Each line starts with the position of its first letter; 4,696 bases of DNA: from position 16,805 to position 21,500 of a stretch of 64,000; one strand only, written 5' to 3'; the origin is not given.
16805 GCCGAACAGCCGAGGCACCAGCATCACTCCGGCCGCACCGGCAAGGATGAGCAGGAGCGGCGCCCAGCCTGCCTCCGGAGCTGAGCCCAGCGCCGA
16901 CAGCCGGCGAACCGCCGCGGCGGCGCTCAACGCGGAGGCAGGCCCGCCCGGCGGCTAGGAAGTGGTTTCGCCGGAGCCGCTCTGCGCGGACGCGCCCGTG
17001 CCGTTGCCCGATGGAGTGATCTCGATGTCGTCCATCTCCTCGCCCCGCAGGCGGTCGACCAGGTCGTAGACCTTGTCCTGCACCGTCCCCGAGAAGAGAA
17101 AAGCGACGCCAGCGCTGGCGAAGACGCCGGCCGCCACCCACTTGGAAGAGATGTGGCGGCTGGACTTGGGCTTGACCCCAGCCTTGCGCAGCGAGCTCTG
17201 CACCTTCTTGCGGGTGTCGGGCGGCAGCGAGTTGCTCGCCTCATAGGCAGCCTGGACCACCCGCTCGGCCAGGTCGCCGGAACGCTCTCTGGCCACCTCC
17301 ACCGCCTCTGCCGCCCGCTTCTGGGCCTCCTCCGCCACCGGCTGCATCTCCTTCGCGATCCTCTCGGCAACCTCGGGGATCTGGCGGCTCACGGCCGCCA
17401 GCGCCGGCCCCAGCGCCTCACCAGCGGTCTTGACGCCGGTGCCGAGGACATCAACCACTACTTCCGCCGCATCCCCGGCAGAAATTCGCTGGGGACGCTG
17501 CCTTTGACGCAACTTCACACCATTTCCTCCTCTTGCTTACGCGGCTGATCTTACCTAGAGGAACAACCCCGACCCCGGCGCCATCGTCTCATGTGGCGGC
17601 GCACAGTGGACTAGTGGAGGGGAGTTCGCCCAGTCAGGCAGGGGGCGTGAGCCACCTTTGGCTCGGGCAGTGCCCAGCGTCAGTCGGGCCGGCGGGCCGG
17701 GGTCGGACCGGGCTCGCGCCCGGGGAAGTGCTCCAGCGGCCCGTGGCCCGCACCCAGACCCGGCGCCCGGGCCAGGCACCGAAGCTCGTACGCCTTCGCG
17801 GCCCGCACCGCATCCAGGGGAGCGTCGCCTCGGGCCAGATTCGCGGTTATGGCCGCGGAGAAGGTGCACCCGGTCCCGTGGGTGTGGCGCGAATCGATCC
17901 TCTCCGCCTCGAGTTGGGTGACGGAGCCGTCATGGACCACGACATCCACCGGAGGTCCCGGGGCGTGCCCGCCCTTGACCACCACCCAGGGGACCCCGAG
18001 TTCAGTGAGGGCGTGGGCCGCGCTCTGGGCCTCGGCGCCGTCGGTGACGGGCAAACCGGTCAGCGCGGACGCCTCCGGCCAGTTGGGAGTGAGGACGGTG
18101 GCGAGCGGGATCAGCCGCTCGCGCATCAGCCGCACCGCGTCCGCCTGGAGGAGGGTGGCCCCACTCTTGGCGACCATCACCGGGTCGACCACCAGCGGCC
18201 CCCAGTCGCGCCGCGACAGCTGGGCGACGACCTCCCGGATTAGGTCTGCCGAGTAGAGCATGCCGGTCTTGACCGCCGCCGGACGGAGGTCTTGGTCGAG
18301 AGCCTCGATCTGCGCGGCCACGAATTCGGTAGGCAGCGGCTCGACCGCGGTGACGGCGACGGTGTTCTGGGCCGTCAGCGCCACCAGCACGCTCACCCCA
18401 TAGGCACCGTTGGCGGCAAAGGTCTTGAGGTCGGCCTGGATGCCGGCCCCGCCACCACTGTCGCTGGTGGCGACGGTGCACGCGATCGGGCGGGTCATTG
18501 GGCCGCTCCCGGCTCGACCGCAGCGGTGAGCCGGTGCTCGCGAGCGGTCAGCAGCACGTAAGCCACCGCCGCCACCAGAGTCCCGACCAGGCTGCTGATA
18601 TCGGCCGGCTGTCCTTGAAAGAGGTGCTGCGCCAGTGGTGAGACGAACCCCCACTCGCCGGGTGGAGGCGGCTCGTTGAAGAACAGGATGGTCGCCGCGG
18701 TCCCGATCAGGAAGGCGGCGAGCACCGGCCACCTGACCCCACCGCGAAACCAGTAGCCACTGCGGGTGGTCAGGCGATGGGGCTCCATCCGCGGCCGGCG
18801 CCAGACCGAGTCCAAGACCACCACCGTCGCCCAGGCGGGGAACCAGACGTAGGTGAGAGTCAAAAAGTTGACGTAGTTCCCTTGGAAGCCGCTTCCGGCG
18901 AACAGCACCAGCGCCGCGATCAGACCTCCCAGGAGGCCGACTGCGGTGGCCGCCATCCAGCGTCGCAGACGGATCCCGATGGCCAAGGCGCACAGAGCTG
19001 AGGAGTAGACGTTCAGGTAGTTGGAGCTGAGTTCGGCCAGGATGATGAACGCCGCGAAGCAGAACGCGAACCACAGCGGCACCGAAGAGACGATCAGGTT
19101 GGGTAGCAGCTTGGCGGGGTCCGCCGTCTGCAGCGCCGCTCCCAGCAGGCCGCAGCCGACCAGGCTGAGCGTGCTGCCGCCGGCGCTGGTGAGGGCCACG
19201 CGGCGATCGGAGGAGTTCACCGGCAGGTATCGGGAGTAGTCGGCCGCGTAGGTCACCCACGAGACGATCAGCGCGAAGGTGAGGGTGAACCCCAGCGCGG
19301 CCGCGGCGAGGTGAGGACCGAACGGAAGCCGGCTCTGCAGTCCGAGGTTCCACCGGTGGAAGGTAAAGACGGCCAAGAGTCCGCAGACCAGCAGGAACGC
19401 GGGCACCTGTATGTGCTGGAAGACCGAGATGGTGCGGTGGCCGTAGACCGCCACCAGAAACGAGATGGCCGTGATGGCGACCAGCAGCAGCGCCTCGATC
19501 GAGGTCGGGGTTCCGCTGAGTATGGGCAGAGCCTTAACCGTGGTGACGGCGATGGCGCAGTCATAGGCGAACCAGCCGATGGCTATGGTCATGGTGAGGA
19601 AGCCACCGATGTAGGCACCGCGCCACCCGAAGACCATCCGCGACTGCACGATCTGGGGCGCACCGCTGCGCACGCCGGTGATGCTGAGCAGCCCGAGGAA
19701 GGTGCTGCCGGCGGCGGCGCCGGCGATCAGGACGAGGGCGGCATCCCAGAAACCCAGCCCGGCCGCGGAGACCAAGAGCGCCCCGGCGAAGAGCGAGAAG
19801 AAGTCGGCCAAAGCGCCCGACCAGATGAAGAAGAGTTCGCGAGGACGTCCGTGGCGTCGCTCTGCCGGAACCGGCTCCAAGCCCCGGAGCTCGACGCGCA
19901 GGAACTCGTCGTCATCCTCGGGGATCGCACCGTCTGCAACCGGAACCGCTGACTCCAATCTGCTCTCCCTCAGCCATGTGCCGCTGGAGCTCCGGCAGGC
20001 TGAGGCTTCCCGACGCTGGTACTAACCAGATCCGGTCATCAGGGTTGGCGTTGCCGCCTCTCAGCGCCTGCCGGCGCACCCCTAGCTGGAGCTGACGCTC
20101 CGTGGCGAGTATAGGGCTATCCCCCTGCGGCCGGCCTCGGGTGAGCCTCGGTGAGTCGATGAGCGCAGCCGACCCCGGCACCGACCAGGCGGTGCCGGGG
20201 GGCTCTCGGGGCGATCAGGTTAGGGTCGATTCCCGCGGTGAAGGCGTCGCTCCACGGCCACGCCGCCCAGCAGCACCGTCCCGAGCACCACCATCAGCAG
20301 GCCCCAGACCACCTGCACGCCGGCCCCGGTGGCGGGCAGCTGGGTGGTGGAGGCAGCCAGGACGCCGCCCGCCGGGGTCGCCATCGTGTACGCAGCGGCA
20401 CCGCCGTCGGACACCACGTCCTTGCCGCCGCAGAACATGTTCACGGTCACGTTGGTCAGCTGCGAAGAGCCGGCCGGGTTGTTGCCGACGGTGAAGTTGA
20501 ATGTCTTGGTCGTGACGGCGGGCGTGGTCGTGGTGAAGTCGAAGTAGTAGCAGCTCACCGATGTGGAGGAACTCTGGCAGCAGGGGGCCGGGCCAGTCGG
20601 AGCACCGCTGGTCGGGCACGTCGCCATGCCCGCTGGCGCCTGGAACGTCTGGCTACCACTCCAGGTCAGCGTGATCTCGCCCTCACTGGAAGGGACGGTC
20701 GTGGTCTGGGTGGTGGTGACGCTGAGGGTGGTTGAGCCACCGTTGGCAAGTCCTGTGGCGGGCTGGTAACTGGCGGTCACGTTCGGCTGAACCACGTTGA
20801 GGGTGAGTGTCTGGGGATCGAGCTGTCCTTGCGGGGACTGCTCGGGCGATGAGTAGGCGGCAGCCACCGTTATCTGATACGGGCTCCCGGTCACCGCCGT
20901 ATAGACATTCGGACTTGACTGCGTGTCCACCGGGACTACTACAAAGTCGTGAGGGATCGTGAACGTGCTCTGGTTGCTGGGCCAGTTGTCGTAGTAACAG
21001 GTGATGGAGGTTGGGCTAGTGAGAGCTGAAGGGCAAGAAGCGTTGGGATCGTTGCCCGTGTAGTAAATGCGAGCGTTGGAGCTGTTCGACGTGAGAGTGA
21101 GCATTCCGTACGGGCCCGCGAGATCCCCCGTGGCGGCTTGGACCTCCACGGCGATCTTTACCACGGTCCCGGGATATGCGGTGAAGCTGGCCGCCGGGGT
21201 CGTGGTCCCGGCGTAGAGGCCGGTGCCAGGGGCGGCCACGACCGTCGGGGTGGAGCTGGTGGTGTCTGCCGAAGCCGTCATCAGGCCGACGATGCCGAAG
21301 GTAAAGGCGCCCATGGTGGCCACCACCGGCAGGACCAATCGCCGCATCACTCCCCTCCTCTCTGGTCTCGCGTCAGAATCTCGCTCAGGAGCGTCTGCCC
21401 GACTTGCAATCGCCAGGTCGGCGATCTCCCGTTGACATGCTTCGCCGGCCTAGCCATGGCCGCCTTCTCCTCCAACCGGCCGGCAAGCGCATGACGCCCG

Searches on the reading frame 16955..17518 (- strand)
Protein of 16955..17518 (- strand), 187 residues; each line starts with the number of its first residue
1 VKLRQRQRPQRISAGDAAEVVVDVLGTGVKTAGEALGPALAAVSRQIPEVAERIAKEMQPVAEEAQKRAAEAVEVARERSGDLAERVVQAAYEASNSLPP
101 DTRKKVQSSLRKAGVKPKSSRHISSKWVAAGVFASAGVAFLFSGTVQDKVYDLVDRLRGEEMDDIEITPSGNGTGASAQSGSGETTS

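Call 57: search_protein_families(library=pfam, proteins=[window:16955-17518:-], max_evalue=0.001)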
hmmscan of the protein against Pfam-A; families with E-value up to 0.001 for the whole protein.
window:16955-17518:- (187 aa): 2 families
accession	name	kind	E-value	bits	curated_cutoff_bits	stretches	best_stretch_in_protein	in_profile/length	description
PF01442.23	Apolipoprotein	-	7.5e-05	23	90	1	21-91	60-133/190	Apolipoprotein A1/A4/E domain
PF05597.16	Phasin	-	0.00076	20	28.8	0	39-117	25-103/126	Poly(hydroxyalcanoate) granule associated protein (phasin)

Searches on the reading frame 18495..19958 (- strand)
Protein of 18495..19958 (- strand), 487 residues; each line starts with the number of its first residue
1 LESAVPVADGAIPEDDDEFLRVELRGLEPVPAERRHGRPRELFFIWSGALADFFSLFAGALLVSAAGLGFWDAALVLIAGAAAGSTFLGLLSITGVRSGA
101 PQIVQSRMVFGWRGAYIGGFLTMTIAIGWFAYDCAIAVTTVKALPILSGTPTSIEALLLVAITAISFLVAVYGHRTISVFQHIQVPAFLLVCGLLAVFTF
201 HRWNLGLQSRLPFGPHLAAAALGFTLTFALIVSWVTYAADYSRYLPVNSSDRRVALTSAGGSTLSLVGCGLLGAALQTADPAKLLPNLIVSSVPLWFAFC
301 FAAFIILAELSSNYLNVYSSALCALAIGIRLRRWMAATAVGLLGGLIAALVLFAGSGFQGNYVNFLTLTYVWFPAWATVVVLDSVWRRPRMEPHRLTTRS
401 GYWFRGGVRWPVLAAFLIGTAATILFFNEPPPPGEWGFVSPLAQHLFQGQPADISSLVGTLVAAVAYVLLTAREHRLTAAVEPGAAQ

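Call 3: search_protein_families(library=pfam, proteins=[window:18495-19958:-], max_evalue=1)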
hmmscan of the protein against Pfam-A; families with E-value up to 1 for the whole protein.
window:18495-19958:- (487 aa): 1 family
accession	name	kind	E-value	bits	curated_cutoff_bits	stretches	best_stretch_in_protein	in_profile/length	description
PF02133.21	Transp_cyt_pur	-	8.5e-39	134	23.5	1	29-443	1-429/440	Permease for cytosine/purines, uracil, thiamine, allantoin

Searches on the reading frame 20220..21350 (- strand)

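Call 3: search_protein_families(library=pfam, proteins=[window:20220-21350:-], max_evalue=1)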
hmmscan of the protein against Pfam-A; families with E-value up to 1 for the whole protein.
window:20220-21350:- (376 aa): 1 family
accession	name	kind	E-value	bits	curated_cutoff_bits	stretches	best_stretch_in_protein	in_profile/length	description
PF21601.3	GldM_2nd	-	0.24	12.4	24.4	0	141-229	10-71/98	GldM second domain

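Call 4: search_protein_families(library=ncbifam, proteins=[window:20220-21350:-], max_evalue=1)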
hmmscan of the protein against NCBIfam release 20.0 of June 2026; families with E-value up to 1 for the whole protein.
window:20220-21350:- (376 aa): 0 families
